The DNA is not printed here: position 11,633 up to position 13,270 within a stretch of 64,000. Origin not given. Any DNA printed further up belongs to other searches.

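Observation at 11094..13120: Prolyl-4-hydroxylase-like 2OG oxygenase fused in one polypeptide to a canonical F-box, with an extra spliced C-terminal domain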

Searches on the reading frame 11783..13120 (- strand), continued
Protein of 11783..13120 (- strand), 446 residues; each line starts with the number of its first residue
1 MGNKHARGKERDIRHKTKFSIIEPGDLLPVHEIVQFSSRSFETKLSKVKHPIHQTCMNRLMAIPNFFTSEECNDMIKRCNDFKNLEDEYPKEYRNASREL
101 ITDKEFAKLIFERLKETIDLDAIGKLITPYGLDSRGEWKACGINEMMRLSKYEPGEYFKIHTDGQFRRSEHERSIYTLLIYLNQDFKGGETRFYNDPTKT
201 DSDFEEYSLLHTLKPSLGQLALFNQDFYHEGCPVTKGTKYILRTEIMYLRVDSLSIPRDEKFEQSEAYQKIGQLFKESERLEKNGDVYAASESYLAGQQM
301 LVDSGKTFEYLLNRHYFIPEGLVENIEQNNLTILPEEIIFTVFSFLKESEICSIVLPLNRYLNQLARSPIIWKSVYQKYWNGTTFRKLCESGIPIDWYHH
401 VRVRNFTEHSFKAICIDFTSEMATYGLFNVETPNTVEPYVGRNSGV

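Call 71: fold_search(model_id=the predicted structure, library=pdb)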
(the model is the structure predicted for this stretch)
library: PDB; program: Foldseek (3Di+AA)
matches with E <= 10: 1602; with E <= 0.001: 329
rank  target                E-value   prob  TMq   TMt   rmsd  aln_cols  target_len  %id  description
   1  9qn0_B                6.7e-10  1.00  0.28  0.49  14.7       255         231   15  Fe(II)-2-oxoglutarate-dependent pseudomonal iron uptake factor C in complex with 2,4-PDCA (Mn) (released 2026-04-08)
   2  3dkq_C                1.6e-09  1.00  0.27  0.52  14.4       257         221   17  Crystal structure of Putative Oxygenase (YP_001051978.1) from SHEWANELLA BALTICA OS155 at 2.26 A resolution (released 2008-08-12)
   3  3dkq_A                2.6e-09  1.00  0.28  0.52  14.3       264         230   17  Crystal structure of Putative Oxygenase (YP_001051978.1) from SHEWANELLA BALTICA OS155 at 2.26 A resolution (released 2008-08-12)
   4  9qn0_A                2.9e-09  1.00  0.28  0.49  14.7       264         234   14  Fe(II)-2-oxoglutarate-dependent pseudomonal iron uptake factor C in complex with 2,4-PDCA (Mn) (released 2026-04-08)
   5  3dkq_B                5.0e-09  1.00  0.26  0.54  14.3       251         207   17  Crystal structure of Putative Oxygenase (YP_001051978.1) from SHEWANELLA BALTICA OS155 at 2.26 A resolution (released 2008-08-12)
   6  5c5t_A                6.6e-09  1.00  0.27  0.61   6.9       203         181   20  The crystal structure of viral collagen prolyl hydroxylase vCPH from Paramecium Bursaria Chlorella virus-1 - 2OG compl (released 2015-09-30)
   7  9qn4_A                7.4e-09  1.00  0.28  0.53  14.2       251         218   16  Fe(II)-2-oxoglutarate-dependent pseudomonal iron uptake factor C in complex with 2-oxoglutarate (Fe) (released 2026-04-08)
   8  4j25_G                2.0e-08  1.00  0.29  0.66   5.0       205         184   14  Crystal structure of a Pseudomonas putida prolyl-4-hydroxylase (P4H) (released 2014-02-05)
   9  6t8m_C                4.4e-08  1.00  0.27  0.53   5.9       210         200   20  Prolyl Hydroxylase (PHD) involved in hypoxia sensing by Dictyostelium discoideum (released 2020-09-23)
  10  5c5t_B                4.7e-08  1.00  0.26  0.60   6.9       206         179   18  The crystal structure of viral collagen prolyl hydroxylase vCPH from Paramecium Bursaria Chlorella virus-1 - 2OG compl (released 2015-09-30)
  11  9qn4_B                6.2e-08  1.00  0.27  0.53  15.3       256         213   16  Fe(II)-2-oxoglutarate-dependent pseudomonal iron uptake factor C in complex with 2-oxoglutarate (Fe) (released 2026-04-08)
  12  6t8m_B                7.3e-08  1.00  0.28  0.54   5.9       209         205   19  Prolyl Hydroxylase (PHD) involved in hypoxia sensing by Dictyostelium discoideum (released 2020-09-23)
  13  6t8m_A                7.7e-08  1.00  0.28  0.55   5.7       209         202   19  Prolyl Hydroxylase (PHD) involved in hypoxia sensing by Dictyostelium discoideum (released 2020-09-23)
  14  5hv0_A                1.0e-07  1.00  0.27  0.54   6.5       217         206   21  Structural Analysis of Cofactor Binding of a Prolyl 4-Hydroxylase from the Pathogenic Bacterium Bacillus anthracis (released 2016-05-04)
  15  5v7y_C                1.2e-07  1.00  0.26  0.54   5.7       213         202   22  Prolyl 4-Hydroxylase Interacts with and Modifies Elongation Factor Tu (released 2017-10-18)
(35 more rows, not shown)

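Call 74: list_cluster_members(proteins=[P0027, P0039, P0047, P0054, P0062, P0069, P0083, P0092, P0104, P0018])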
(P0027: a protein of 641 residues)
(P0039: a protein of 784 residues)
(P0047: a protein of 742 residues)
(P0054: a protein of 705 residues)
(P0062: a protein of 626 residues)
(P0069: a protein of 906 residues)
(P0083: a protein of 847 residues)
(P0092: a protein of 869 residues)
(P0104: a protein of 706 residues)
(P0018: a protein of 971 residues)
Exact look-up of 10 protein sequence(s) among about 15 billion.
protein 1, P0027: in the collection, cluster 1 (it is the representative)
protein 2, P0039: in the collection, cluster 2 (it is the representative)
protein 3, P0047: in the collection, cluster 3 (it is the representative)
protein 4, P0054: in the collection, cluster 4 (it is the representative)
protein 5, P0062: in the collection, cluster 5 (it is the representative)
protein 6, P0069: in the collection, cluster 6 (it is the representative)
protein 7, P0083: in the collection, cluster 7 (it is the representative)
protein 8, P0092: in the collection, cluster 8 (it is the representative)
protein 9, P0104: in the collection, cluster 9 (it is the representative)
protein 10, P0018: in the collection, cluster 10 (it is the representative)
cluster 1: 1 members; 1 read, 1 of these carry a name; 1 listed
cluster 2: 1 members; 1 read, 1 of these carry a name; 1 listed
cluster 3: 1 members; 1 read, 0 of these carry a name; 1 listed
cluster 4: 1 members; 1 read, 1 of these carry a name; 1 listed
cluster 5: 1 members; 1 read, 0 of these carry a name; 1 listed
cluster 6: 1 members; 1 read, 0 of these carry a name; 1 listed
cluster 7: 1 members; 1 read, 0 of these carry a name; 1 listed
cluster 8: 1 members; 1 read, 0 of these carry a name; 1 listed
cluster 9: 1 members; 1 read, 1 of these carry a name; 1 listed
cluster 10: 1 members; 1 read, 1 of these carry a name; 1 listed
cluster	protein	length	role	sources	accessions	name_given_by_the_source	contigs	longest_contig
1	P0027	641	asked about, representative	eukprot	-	TRINITY_DN6898_c0_g1_i2.p1 TRINITY_DN6898_c0_g1~~TRINITY_DN6898_c0_g1_i2.p1 ORF ...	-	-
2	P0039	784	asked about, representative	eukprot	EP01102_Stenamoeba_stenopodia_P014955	TRINITY_DN5046_c0_g1_i2.p1 TRINITY_DN5046_c0_g1~~TRINITY_DN5046_c0_g1_i2.p1 ORF ...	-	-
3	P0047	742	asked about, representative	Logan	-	-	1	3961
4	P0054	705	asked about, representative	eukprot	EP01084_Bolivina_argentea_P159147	277208_1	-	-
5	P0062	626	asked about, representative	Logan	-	-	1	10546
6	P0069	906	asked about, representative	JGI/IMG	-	-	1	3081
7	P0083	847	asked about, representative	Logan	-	-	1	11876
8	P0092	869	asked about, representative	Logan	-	-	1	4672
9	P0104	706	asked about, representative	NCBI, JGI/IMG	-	hypothetical protein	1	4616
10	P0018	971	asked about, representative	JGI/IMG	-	hypothetical protein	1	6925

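Call 80: fold_search(model_id=the predicted structure, library=viral)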
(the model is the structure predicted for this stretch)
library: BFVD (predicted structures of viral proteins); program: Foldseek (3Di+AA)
matches with E <= 10: 1297; with E <= 0.001: 225
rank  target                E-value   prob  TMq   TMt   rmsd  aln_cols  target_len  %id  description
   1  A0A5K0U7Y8            6.0e-18  1.00  0.43  0.56   5.5       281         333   26  Fe2OG dioxygenase domain-containing protein [Yasminevirus sp. GU-2018]
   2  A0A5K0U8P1            4.3e-15  1.00  0.36  0.69   3.4       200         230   30  Oxidoreductase domain containing protein [Yasminevirus sp. GU-2018]
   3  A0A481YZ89            5.0e-13  1.00  0.33  0.55   4.3       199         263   25  2OG-Fe(II) oxygenase superfamily protein [Marseillevirus LCMAC202]
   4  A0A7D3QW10            2.8e-12  1.00  0.34  0.55  13.3       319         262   22  Oxoglutarate/iron-dependent dioxygenase [Fadolivirus FV1/VV64]
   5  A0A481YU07            6.8e-12  1.00  0.31  0.72   5.7       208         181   25  2OG-Fe(II) oxygenase superfamily protein [Marseillevirus LCMAC102]
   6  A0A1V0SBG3            2.5e-11  1.00  0.29  0.20  21.1       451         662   15  Prolyl 4-hydroxylase alpha subunit [Catovirus CTV1]
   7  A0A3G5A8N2            3.1e-11  1.00  0.30  0.23   6.4       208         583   21  Prolyl 4-hydroxylase alpha subunit [Hyperionvirus sp.]
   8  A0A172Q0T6            3.0e-10  1.00  0.34  0.58   5.8       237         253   17  2OG-Fe(II) oxygenase family protein [Acinetobacter phage vB_AbaM_ME3]
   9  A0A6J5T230            6.6e-10  1.00  0.29  0.59   6.4       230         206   19  Oxoglutarate/iron-dependent dioxygenase [uncultured Caudovirales phage]
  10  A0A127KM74            7.4e-10  1.00  0.29  0.59   7.0       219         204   11  2OG-Fe(II) oxygenase superfamily protein [Cyanophage S-RIM32]
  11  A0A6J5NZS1            1.3e-09  1.00  0.27  0.50   6.6       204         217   20  Oxoglutarate/iron-dependent dioxygenase [uncultured Caudovirales phage]
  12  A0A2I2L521            1.3e-09  1.00  0.28  0.32  20.9       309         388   18  2OG-Fe(II) oxygenase [Orpheovirus IHUMI-LCC2]
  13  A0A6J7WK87            1.7e-09  1.00  0.28  0.43   8.9       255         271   18  procollagen-proline 3-dioxygenase [uncultured Caudovirales phage]
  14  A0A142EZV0            2.1e-09  1.00  0.28  0.65   7.2       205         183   20  (no name in the UniProt tables at hand)
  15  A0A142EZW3            3.5e-09  1.00  0.30  0.73   4.7       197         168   15  (no name in the UniProt tables at hand)
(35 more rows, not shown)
